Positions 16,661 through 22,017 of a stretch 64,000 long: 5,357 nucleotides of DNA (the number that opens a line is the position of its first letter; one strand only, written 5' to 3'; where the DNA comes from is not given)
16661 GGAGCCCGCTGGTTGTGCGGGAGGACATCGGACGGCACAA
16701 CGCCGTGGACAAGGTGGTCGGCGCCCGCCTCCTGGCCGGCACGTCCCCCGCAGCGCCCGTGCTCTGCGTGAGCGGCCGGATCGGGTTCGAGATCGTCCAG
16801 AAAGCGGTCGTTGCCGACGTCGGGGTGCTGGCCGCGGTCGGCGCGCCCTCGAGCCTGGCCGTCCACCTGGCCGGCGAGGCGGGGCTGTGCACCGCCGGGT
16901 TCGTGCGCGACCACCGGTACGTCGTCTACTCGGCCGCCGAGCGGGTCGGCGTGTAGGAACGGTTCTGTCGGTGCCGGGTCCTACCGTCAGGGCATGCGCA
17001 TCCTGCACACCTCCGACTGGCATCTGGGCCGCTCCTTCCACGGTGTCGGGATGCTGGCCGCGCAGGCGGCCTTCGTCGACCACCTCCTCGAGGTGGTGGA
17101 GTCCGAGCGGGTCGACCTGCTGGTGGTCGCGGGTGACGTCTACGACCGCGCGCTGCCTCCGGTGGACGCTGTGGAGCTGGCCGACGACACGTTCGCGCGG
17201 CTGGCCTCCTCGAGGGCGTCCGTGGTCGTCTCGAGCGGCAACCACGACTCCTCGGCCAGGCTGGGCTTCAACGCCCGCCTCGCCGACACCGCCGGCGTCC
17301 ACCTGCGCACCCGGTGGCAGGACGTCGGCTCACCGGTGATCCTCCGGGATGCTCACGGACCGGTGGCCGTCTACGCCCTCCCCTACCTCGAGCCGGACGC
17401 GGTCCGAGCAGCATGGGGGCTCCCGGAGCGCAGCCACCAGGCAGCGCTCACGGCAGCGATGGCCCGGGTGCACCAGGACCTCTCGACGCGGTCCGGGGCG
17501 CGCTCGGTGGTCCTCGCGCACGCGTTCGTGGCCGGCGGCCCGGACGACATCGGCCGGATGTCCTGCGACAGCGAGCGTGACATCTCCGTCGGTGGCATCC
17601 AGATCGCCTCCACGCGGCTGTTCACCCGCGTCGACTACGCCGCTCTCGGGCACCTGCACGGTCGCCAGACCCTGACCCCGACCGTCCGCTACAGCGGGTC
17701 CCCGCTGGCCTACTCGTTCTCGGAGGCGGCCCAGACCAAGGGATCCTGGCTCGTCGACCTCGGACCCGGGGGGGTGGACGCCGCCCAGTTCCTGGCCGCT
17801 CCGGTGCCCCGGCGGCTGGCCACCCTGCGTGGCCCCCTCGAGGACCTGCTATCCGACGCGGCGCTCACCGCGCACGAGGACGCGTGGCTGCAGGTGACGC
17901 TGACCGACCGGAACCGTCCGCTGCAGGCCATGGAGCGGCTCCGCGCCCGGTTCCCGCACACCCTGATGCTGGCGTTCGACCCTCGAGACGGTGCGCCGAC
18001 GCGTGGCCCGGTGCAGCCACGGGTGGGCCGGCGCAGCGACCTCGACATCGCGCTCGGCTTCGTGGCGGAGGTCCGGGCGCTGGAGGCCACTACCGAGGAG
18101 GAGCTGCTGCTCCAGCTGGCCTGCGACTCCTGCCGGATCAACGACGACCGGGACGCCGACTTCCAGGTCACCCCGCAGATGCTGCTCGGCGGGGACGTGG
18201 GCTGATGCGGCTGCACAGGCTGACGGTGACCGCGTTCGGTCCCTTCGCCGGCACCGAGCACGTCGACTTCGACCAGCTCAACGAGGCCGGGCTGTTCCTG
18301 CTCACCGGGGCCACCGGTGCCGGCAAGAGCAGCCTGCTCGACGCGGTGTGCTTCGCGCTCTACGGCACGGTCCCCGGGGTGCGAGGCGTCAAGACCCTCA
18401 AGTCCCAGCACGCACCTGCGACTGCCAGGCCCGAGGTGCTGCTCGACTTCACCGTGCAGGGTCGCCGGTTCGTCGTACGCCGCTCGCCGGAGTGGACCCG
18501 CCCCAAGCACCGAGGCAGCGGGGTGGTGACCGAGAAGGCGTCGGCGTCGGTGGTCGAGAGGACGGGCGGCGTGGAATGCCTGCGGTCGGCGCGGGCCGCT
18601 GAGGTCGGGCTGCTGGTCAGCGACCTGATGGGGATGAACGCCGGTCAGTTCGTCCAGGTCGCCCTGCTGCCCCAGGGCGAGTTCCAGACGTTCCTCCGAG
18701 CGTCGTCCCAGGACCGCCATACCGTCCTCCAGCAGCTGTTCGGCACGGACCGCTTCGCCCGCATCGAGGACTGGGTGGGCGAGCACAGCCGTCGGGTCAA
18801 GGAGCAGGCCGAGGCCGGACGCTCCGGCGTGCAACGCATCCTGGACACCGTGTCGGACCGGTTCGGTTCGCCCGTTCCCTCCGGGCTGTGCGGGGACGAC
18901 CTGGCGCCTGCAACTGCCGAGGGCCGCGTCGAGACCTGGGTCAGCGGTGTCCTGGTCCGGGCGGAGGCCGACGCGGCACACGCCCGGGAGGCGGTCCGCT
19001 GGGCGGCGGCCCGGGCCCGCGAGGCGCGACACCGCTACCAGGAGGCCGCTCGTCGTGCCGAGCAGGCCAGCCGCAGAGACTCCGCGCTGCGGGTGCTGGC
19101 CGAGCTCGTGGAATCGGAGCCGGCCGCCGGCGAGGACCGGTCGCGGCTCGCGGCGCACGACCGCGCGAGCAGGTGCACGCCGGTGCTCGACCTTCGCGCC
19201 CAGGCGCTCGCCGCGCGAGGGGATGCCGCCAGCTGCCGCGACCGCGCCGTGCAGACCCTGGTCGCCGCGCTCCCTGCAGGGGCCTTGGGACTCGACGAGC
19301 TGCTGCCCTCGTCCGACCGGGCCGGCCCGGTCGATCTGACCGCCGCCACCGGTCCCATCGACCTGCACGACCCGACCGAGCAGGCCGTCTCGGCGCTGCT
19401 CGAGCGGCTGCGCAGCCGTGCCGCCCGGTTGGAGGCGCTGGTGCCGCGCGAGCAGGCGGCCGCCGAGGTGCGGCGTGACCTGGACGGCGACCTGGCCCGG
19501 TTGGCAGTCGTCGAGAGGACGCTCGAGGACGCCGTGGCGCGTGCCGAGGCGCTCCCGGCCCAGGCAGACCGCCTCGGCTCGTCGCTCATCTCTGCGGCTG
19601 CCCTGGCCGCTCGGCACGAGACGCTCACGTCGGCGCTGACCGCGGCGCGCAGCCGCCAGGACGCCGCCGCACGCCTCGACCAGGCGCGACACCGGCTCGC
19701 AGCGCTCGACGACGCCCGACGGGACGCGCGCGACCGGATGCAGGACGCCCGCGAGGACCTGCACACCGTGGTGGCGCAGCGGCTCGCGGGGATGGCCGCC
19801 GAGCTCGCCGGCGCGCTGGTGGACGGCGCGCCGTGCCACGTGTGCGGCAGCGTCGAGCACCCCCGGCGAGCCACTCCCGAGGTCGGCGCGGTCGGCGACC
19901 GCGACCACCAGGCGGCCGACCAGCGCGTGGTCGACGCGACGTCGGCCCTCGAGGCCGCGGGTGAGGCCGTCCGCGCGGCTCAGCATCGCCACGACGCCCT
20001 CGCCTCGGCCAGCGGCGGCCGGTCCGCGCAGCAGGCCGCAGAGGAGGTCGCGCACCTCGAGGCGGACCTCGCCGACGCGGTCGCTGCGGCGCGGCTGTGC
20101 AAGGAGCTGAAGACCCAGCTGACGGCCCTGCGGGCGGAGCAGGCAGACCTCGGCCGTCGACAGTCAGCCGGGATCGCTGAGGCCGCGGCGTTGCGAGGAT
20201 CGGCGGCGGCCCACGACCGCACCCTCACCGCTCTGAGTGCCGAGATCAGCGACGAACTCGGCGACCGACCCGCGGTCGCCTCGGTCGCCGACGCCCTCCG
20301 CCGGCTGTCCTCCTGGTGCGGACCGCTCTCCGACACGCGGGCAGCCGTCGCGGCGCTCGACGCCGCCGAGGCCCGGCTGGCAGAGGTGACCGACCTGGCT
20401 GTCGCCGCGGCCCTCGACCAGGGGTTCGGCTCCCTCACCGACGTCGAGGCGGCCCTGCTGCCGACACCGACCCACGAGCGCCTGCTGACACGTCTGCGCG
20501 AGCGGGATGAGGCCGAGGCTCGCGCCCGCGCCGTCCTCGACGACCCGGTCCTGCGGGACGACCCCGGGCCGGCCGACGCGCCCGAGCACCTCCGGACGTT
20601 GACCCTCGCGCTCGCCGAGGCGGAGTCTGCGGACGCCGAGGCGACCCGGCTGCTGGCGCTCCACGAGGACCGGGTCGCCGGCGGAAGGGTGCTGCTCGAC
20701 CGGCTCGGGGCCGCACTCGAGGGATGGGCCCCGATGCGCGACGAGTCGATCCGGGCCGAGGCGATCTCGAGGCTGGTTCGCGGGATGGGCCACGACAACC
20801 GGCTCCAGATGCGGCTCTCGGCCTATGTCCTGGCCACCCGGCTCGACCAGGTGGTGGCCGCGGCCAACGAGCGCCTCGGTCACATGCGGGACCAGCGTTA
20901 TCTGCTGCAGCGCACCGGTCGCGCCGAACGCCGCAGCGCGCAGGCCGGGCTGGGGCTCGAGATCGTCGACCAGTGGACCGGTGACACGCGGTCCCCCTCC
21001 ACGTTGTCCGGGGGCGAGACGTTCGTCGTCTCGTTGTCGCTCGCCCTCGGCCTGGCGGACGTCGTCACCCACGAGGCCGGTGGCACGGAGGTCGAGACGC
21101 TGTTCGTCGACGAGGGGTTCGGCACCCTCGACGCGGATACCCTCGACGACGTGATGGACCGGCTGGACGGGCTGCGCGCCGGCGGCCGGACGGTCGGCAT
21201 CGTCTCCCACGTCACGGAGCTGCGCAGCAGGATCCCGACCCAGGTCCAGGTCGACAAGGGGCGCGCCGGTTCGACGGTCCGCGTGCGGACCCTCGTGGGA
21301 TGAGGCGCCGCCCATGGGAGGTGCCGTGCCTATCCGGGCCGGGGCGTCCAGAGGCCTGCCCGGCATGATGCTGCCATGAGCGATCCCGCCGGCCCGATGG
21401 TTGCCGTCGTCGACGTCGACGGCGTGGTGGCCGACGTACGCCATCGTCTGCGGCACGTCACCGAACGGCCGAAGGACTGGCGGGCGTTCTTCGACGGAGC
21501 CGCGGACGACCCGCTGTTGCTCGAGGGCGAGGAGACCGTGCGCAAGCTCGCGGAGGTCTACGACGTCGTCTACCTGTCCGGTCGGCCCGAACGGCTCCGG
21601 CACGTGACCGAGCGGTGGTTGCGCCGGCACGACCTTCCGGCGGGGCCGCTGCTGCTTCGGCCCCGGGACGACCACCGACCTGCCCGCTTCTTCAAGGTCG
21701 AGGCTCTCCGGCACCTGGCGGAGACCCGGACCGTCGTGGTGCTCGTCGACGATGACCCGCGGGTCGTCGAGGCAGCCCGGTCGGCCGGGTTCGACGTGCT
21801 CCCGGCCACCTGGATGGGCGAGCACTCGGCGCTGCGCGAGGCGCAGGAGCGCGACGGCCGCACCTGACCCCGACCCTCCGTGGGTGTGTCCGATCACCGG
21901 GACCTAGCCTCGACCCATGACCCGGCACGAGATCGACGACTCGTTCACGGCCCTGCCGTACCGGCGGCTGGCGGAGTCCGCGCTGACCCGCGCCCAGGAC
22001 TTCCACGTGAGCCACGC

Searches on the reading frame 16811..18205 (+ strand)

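Call 45: search_protein_families(library=pfam, proteins=[window:16811-18205:+], max_evalue=0.00001)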
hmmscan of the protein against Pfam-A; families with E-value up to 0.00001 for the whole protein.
window:16811-18205:+ (464 aa): 2 families
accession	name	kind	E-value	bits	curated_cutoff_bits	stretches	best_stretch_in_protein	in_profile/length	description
PF00149.33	Metallophos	-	5.9e-12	46.8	21.5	1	62-153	1-82/191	Calcineurin-like phosphoesterase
PF12320.13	SbcD_C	-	4.4e-11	43.5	24.4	1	333-392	2-60/94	Type 5 capsule protein repressor C-terminal domain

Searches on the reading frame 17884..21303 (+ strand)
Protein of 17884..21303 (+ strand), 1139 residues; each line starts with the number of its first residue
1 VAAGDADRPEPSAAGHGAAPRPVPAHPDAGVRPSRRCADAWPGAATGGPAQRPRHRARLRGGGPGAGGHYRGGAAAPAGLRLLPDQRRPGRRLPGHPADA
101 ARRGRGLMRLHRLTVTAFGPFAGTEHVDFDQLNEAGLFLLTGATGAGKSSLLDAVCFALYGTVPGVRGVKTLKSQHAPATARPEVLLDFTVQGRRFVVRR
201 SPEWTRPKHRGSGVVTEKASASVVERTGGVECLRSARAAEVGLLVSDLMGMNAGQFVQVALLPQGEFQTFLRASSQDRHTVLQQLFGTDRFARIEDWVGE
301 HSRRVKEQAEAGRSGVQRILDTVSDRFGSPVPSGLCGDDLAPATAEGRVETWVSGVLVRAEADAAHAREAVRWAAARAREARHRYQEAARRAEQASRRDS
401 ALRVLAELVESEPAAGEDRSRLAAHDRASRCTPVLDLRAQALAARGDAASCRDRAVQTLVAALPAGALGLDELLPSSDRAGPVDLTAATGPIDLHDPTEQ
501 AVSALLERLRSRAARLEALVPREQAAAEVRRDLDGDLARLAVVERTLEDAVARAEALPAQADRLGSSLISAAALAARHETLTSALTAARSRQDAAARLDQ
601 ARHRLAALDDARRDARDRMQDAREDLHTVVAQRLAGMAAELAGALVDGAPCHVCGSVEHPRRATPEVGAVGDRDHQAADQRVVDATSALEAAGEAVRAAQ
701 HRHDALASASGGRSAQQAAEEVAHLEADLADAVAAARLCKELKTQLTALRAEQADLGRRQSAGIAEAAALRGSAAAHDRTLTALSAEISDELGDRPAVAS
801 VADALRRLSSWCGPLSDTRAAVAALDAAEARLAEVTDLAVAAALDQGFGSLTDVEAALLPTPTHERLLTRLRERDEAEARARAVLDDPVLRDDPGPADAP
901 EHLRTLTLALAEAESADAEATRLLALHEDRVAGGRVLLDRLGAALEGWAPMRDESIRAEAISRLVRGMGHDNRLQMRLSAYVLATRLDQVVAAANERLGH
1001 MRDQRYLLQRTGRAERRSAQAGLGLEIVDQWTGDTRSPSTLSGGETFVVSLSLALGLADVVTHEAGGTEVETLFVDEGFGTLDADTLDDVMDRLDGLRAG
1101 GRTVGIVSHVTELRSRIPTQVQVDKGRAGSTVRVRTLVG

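Call 45: search_protein_families(library=pfam, proteins=[window:17884-21303:+], max_evalue=0.00001)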
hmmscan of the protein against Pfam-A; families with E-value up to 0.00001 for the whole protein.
window:17884-21303:+ (1139 aa): 4 families
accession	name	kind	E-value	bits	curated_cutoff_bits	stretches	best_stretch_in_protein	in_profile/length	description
PF13476.12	AAA_23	-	4.8e-16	60.4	27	1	112-287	1-164/201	AAA domain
PF13558.12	SbcC_Walker_B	-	4.8e-09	36.8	27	1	1035-1094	27-88/90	SbcC/RAD50-like, Walker B motif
PF13514.12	AAA_27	-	8.5e-08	32.5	22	1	108-161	1-52/206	AAA domain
PF13555.12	AAA_29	-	1.8e-07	31.3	27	1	110-161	1-48/61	P-loop containing region of AAA domain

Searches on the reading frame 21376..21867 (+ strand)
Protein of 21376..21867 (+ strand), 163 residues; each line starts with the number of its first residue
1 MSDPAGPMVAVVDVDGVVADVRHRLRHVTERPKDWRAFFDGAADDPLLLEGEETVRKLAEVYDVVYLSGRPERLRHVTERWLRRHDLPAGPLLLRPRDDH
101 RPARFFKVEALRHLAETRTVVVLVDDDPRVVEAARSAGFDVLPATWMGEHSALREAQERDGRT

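Call 45: search_protein_families(library=pfam, proteins=[window:21376-21867:+], max_evalue=0.00001)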
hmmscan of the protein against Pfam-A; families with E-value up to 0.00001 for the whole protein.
window:21376-21867:+ (163 aa): 2 families
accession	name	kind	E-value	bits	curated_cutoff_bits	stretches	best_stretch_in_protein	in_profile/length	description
PF25109.1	HAD_PNKP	-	1.2e-11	45.3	27.6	1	7-142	1-136/143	Polynucleotide kinase PNKP phosphatase domain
PF24694.1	LNS2_PITM1-3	-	1.5e-06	28.7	27.7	1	54-121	29-96/124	PITM 1-3, LNS2 domain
